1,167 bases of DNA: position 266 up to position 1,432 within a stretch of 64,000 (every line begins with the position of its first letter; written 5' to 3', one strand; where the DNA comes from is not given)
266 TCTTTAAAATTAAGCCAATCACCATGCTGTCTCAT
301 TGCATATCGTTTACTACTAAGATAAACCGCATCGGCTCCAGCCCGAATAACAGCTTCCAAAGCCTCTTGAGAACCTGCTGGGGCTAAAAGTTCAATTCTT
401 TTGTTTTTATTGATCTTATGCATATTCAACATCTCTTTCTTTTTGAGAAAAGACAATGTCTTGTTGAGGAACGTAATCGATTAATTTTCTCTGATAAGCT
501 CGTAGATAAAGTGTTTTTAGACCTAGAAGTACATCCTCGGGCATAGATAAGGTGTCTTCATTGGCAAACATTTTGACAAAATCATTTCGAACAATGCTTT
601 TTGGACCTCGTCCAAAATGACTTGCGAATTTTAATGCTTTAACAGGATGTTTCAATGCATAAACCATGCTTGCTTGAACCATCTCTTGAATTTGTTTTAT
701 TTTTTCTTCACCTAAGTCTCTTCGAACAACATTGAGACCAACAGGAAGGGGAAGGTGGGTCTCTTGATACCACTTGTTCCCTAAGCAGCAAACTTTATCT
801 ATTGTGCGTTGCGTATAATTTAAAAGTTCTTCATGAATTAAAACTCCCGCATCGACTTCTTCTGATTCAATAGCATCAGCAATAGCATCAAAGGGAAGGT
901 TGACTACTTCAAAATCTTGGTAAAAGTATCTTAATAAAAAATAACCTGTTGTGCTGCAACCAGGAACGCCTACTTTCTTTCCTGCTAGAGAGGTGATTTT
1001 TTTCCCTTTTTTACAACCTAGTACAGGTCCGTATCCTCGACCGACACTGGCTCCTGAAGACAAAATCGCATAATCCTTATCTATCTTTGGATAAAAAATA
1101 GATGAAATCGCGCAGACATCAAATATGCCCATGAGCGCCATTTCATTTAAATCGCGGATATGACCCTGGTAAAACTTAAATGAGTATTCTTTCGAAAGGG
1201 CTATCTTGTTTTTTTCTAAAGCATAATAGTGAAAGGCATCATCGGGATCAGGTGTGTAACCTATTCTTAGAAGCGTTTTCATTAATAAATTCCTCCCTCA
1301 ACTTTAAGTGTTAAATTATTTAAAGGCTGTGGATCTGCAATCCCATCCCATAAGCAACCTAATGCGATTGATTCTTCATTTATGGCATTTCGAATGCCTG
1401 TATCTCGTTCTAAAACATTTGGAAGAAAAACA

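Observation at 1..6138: Five translationally coupled genes (U32 peptidase, MqnA/D-like, adenylating enzyme, MMPL exporter, acyl-reductase::SCP2): candidate undescribed aromatic- or quinone-lipid pathway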

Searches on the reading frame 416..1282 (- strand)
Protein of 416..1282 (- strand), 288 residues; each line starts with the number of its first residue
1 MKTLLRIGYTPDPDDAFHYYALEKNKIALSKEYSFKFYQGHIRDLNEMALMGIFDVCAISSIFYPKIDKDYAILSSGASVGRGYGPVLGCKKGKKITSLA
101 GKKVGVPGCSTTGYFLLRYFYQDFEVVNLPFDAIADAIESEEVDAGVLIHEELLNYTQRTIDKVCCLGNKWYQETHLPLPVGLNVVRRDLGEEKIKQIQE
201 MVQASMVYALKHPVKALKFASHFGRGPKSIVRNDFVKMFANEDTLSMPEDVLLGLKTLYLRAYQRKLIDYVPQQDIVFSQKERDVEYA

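Call 5: search_protein_families(library=pfam, proteins=[window:416-1282:-], max_evalue=0.01)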
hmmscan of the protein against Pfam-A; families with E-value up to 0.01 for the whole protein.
window:416-1282:- (288 aa): 1 family
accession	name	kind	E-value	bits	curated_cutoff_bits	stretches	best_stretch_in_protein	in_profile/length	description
PF02621.19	VitK2_biosynth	-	3.4e-61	207.3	26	1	5-263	1-251/252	Menaquinone biosynthesis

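Call 6: search_protein_families(library=ncbifam, proteins=[window:416-1282:-], max_evalue=0.01)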
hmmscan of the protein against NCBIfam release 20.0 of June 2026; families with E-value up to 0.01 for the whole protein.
window:416-1282:- (288 aa): 2 families
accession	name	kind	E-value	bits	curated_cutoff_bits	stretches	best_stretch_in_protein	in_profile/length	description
TIGR01728.1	SsuA_fam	subfamily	0.0051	16.1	163.5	0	94-209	96-216/290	aliphatic sulfonate ABC transporter substrate-binding protein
TIGR01729.1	taurine_ABC_bnd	equivalog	0.0072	15.8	304.25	1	91-148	87-153/300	taurine ABC transporter substrate-binding protein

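Call 7: find_encoding_contigs(protein=window:416-1282:-, flank=10000, max_places=6)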
Protein window:416-1282:- (288 aa): 1 contig read that carries it; 1 place shown.
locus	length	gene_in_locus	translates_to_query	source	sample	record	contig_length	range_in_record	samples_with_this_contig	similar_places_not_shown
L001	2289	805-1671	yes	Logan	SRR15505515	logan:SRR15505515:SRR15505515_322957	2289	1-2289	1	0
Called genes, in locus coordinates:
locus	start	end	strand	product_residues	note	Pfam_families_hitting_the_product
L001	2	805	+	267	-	?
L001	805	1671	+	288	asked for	PF02621:VitK2_biosynth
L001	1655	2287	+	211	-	?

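Call 24: search_solved_structures(query=window:416-1282:-, max_evalue=0.01, show_alignments=2)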
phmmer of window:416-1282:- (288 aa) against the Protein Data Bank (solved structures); distinct sequences matched with E-value up to 0.01: 2.
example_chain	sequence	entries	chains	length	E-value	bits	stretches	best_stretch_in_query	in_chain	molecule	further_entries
1zbm_A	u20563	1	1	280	1.1e-53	185.7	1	5-276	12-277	hypothetical protein AF1704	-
2czl_A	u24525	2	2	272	1.3e-38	136.1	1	4-265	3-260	hypothetical protein TTHA1568 | Menaquinone biosynthetic enzyme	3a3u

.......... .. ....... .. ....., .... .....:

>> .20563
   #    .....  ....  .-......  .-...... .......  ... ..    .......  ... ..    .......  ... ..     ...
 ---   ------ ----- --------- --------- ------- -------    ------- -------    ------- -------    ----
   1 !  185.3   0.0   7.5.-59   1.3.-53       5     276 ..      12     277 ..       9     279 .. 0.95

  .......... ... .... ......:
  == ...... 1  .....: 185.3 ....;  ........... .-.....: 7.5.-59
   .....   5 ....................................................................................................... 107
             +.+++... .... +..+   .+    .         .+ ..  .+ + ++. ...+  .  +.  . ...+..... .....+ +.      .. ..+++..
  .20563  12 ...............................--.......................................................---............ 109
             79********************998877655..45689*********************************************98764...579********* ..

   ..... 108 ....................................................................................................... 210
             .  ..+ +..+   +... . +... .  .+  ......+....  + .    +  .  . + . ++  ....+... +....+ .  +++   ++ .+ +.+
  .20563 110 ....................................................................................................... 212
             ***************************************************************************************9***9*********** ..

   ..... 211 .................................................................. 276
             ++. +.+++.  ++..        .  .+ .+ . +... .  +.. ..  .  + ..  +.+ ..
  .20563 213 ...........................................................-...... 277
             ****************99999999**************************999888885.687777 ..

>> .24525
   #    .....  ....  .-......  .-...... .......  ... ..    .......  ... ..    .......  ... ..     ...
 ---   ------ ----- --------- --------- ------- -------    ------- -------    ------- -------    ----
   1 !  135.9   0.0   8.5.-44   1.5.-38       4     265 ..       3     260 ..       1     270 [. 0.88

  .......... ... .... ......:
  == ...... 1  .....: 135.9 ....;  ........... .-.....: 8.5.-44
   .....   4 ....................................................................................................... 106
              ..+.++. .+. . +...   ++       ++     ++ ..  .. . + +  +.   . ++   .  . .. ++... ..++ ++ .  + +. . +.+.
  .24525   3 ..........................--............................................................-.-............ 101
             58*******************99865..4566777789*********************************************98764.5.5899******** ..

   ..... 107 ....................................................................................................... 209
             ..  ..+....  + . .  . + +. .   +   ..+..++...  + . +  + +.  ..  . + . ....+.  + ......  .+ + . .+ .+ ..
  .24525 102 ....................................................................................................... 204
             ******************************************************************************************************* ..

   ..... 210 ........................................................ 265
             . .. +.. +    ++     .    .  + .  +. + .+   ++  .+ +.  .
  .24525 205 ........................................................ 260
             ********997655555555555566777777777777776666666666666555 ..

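Call 35: find_homologous_proteins(query=window:416-1282:-, max_evalue=0.001)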
Query window:416-1282:- (288 aa): 1252 proteins with E <= 0.001 among 2244 candidates; the best 120 are listed.
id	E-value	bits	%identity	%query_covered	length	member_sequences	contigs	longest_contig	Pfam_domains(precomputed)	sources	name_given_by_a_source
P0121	7.4e-192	654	100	100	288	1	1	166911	PF02621.20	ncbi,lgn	-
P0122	8.0e-108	378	61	96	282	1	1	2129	PF02621.20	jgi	jgi:5,8-dihydroxy-2-naphthoate synthase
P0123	6.1e-107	375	59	96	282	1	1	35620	PF02621.20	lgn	-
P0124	1.7e-106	374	58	96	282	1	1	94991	PF02621.20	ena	-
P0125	2.2e-105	370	59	96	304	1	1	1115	PF02621.20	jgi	jgi:1,4-dihydroxy-6-naphthoate synthase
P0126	1.3e-104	368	60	96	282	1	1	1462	PF02621.20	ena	-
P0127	4.0e-103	363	59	98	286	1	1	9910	PF02621.20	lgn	-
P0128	4.6e-103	362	59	97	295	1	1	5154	PF02621.20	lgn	-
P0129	5.5e-103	362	59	96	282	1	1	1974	PF02621.20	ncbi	-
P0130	1.0e-102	361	59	95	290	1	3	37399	PF02621.20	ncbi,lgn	ncbi:MAG: MqnA/MqnD/SBP family protein [Gammaproteobacteria bacterium]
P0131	3.0e-102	360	59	96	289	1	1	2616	PF02621.20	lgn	-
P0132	8.1e-102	358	58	96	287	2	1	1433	PF02621.20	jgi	-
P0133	1.3e-101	358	59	97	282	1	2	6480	PF02621.20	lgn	-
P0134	2.2e-101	357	59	96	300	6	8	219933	PF02621.20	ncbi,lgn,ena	-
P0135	5.9e-101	356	58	95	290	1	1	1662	PF02621.20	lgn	-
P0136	6.7e-101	355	56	96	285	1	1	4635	PF02621.20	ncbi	-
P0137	6.8e-101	355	59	96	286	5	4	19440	PF02621.20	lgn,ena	-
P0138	2.9e-100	353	57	96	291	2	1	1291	PF02621.20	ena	-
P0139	3.1e-100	353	60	96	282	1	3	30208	PF02621.20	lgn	-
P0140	6.6e-100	352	57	99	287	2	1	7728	PF02621.20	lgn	-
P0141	1.0e-99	351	58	96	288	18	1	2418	PF02621.20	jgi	-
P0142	1.3e-99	351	58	96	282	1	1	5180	PF02621.20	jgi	-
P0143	1.1e-98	348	58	96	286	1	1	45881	PF02621.20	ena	-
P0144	1.4e-98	348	59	96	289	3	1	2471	PF02621.20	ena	-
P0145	1.4e-98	348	57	98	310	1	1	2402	PF02621.20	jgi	jgi:1,4-dihydroxy-6-naphthoate synthase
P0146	2.1e-98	347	57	96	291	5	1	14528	PF02621.20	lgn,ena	-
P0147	2.3e-98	347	59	93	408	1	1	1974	PF02621.20,PF19288.5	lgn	-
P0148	1.4e-97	344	57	98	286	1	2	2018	PF02621.20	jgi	jgi:1,4-dihydroxy-6-naphthoate synthase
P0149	1.4e-96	341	57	95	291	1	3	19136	PF02621.20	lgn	-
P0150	1.5e-96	341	58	96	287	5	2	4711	PF02621.20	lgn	-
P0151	1.5e-96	341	57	96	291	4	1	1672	PF02621.20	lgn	-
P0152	3.0e-96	340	55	99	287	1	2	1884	PF02621.20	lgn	-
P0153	8.1e-96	339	57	95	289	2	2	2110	PF02621.20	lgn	-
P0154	7.4e-95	336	57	96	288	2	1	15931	PF02621.20,PF12974.13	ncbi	ncbi:MAG: MqnA/MqnD/SBP family protein [Gammaproteobacteria bacterium]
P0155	3.8e-94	333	55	96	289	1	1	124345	PF02621.20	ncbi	-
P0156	4.8e-94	333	57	95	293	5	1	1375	PF02621.20,PF12974.13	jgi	jgi:1,4-dihydroxy-6-naphthoate synthase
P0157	2.4e-93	331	55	98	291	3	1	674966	PF02621.20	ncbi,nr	ncbi:MAG TPA: hypothetical protein PJ986_01710 [Gammaproteobacteria bacterium]|nr:hypothetical prote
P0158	7.4e-93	329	54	96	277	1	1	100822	PF02621.20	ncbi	-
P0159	1.4e-92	328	54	98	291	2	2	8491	PF02621.20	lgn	-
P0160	4.0e-92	327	55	96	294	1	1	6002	PF02621.20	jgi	jgi:1,4-dihydroxy-6-naphthoate synthase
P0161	1.4e-90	322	55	95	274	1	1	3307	PF02621.20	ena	-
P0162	1.9e-90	321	53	95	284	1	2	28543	PF02621.20,PF12974.13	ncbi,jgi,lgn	ncbi:MAG: 1,4-dihydroxy-6-naphthoate synthase [Candidatus Omnitrophota bacterium]|jgi:1,4-dihydroxy-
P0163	2.3e-90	321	54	98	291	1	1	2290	PF02621.20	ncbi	-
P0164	2.7e-90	321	54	98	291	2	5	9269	PF02621.20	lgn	-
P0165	3.8e-90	320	55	95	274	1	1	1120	PF02621.20,PF12974.13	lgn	-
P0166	9.6e-90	319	56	96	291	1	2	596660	PF02621.20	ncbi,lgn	ncbi:MAG: MqnA/MqnD/SBP family protein [Gammaproteobacteria bacterium]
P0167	1.1e-89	319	55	95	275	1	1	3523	PF02621.20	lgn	-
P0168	7.1e-89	316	56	96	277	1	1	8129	PF02621.20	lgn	-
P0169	9.6e-89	315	55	96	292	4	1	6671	PF02621.20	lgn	-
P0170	2.1e-88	314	53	95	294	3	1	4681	PF02621.20,PF12974.13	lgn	-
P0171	3.0e-88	314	53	96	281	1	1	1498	PF02621.20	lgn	-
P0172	1.0e-86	309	53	95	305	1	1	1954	PF02621.20,PF12974.13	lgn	-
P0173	1.9e-85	305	54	95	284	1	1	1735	PF02621.20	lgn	-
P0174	6.0e-85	303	55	95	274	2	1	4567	PF02621.20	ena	-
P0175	9.1e-85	302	52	96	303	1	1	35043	PF02621.20,PF12974.13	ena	-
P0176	1.8e-84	301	51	96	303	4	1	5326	PF02621.20,PF12974.13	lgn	-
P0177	4.4e-84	300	52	99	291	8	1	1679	PF02621.20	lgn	-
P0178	1.7e-82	295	52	95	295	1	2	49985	PF02621.20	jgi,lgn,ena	-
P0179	1.8e-82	295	52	95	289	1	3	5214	PF02621.20,PF12974.13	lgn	-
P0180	2.0e-80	288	52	96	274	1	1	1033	PF02621.20,PF12974.13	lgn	-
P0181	3.3e-80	287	51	96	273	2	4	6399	PF02621.20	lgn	-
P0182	6.2e-79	283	52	96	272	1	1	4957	PF02621.20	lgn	-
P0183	1.2e-78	282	52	95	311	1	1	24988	PF02621.20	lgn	-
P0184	1.3e-78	282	51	95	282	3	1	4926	PF02621.20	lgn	-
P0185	3.8e-78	281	50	96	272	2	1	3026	PF02621.20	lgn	-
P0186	7.4e-78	280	51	96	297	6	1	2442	PF02621.20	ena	-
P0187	1.1e-77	279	50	95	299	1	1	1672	PF02621.20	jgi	jgi:1,4-dihydroxy-6-naphthoate synthase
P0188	4.8e-77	277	51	95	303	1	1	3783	PF02621.20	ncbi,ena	-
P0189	5.6e-77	277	50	96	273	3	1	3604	PF02621.20,PF12974.13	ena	-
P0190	1.3e-76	276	49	95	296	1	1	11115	PF02621.20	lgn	-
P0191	1.6e-73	265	47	95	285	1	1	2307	PF02621.20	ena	-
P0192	1.8e-73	265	48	95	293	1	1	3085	PF02621.20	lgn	-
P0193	8.7e-73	263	48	96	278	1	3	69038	PF02621.20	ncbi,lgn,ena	-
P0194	2.0e-72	262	48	95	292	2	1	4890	PF02621.20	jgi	jgi:1,4-dihydroxy-6-naphthoate synthase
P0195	3.2e-72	261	50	95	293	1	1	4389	PF02621.20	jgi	jgi:1,4-dihydroxy-6-naphthoate synthase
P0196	4.1e-72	261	49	95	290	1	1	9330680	PF02621.20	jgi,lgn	jgi:1,4-dihydroxy-6-naphthoate synthase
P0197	4.8e-72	261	59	75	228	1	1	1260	PF02621.20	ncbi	ncbi:MAG: MqnA/MqnD/SBP family protein, partial [Gammaproteobacteria bacterium]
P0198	7.4e-72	260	48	95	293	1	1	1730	PF02621.20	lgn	-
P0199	9.4e-72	260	49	95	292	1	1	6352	PF02621.20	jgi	jgi:1,4-dihydroxy-6-naphthoate synthase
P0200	1.1e-71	260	49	95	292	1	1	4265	PF02621.20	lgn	-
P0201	1.9e-71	259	48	95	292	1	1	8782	PF02621.20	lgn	-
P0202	2.0e-71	259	49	95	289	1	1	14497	PF02621.20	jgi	jgi:1,4-dihydroxy-6-naphthoate synthase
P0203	2.1e-71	259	48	95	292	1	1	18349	PF02621.20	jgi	jgi:1,4-dihydroxy-6-naphthoate synthase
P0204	2.8e-71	258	48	95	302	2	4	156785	PF02621.20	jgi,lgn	jgi:1,4-dihydroxy-6-naphthoate synthase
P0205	3.9e-71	258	49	96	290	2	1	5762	PF02621.20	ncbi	-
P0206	6.7e-71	257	49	95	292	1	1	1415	PF02621.20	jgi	jgi:1,4-dihydroxy-6-naphthoate synthase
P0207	6.8e-71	257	47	95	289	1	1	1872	PF02621.20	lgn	-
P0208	6.8e-71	257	48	99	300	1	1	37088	PF02621.20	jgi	jgi:1,4-dihydroxy-6-naphthoate synthase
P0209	7.6e-71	257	46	96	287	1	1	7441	PF02621.20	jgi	jgi:1,4-dihydroxy-6-naphthoate synthase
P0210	8.7e-71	257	48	95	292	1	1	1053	PF02621.20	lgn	-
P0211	1.0e-70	256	49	96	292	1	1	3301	PF02621.20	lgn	-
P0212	1.0e-70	256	48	95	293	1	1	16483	PF02621.20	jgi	jgi:1,4-dihydroxy-6-naphthoate synthase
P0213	1.0e-70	256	48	95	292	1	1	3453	PF02621.20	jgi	jgi:1,4-dihydroxy-6-naphthoate synthase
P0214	1.1e-70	256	47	95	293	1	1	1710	PF02621.20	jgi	jgi:1,4-dihydroxy-6-naphthoate synthase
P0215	1.1e-70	256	48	95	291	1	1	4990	PF02621.20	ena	-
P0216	1.4e-70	256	47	95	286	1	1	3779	PF02621.20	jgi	jgi:1,4-dihydroxy-6-naphthoate synthase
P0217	1.9e-70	255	47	97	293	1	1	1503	PF02621.20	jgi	jgi:1,4-dihydroxy-6-naphthoate synthase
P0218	2.2e-70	255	48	95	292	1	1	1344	PF02621.20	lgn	-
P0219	2.3e-70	255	48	95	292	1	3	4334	PF02621.20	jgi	jgi:1,4-dihydroxy-6-naphthoate synthase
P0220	2.5e-70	255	48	95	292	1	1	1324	PF02621.20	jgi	jgi:1,4-dihydroxy-6-naphthoate synthase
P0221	2.9e-70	255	48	95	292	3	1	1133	PF02621.20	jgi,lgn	jgi:1,4-dihydroxy-6-naphthoate synthase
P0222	3.2e-70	255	47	96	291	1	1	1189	PF02621.20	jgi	jgi:1,4-dihydroxy-6-naphthoate synthase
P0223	3.5e-70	255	49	95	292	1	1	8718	PF02621.20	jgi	jgi:1,4-dihydroxy-6-naphthoate synthase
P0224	4.3e-70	254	47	95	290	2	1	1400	PF02621.20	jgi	jgi:1,4-dihydroxy-6-naphthoate synthase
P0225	4.8e-70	254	49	95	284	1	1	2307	PF02621.20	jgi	jgi:1,4-dihydroxy-6-naphthoate synthase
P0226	5.2e-70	254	47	99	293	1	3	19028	PF02621.20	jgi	jgi:1,4-dihydroxy-6-naphthoate synthase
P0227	5.2e-70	254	48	95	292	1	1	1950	PF02621.20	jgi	jgi:1,4-dihydroxy-6-naphthoate synthase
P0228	5.4e-70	254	48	96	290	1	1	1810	PF02621.20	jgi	jgi:1,4-dihydroxy-6-naphthoate synthase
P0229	5.4e-70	254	47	96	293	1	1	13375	PF02621.20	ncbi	ncbi:MAG: menaquinone biosynthesis family protein [Gemmataceae bacterium]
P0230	5.5e-70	254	47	97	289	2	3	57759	PF02621.20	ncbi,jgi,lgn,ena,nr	ncbi:MAG TPA: MqnA/MqnD/SBP family protein [Gemmataceae bacterium]|nr:MqnA/MqnD/SBP family protein [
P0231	6.7e-70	254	49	95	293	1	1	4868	PF02621.20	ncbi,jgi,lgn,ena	jgi:1,4-dihydroxy-6-naphthoate synthase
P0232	7.3e-70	254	48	95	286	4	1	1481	PF02621.20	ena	-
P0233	7.4e-70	254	47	95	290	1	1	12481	PF02621.20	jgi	jgi:1,4-dihydroxy-6-naphthoate synthase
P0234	7.6e-70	253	48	95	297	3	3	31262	PF02621.20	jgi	jgi:1,4-dihydroxy-6-naphthoate synthase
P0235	7.8e-70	253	49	95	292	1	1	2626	PF02621.20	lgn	-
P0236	8.3e-70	253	48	95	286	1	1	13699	PF02621.20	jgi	jgi:1,4-dihydroxy-6-naphthoate synthase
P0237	9.4e-70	253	50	93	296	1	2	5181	PF02621.20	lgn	-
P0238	9.5e-70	253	47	95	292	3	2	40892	PF02621.20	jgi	jgi:1,4-dihydroxy-6-naphthoate synthase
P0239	1.1e-69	253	48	95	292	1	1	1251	PF02621.20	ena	-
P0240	1.1e-69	253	50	89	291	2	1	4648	PF02621.20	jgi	jgi:1,4-dihydroxy-6-naphthoate synthase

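Call 36: find_encoding_contigs(protein=P0121, flank=10000, max_places=6)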
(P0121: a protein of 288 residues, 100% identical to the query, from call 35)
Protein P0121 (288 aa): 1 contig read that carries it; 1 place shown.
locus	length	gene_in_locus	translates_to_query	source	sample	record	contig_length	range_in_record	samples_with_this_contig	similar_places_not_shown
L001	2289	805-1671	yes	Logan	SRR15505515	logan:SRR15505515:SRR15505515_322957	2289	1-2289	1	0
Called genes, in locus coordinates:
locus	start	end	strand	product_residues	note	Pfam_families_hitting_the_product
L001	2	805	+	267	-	?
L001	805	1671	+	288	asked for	PF02621:VitK2_biosynth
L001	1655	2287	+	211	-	?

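Call 37: list_cluster_members(proteins=[window:416-1282:-, window:1282-2364:-, window:2348-4558:-, window:4558-6138:-, window:8146-9579:-])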
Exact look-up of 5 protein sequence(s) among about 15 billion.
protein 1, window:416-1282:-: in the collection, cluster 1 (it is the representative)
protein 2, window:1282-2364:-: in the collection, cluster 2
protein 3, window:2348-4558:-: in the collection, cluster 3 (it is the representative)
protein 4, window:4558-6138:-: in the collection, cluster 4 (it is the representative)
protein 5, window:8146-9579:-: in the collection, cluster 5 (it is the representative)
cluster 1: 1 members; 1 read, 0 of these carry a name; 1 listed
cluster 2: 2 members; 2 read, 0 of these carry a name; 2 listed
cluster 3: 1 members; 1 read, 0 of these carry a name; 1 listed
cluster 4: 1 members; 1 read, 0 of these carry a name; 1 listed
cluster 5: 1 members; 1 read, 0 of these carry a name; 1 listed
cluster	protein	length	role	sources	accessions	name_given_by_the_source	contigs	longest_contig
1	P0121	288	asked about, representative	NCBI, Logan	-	-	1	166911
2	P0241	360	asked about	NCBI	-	-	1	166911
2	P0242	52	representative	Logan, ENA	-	-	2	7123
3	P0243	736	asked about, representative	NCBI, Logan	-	-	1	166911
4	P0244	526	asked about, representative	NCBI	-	-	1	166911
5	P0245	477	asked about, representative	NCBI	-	-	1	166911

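Call 38: find_encoding_contigs(protein=P0124, flank=10000, max_places=1)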
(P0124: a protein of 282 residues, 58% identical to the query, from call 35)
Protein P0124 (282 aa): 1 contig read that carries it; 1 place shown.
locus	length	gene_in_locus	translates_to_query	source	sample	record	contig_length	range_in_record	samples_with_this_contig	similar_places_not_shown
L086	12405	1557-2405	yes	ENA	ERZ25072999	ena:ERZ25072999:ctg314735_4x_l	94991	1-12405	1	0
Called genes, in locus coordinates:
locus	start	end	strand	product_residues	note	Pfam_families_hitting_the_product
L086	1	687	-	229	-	?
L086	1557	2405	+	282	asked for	PF02621:VitK2_biosynth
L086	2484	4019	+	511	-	PF01073:3Beta_HSD (weak), PF01370:Epimerase, PF07993:NAD_binding_4, PF13460:NAD_binding_10 (weak), PF16363:GDP_Man_Dehyd (weak), PF02036:SCP2 (weak)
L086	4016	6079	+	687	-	PF03176:MMPL, PF02460:Patched (weak)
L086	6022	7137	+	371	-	-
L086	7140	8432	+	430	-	PF00202:Aminotran_3, PF00155:Aminotran_1_2 (faint)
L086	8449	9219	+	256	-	PF04784:DUF547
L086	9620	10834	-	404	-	-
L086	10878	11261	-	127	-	-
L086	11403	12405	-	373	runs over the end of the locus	PF04055:Radical_SAM, PF19288:CofH_C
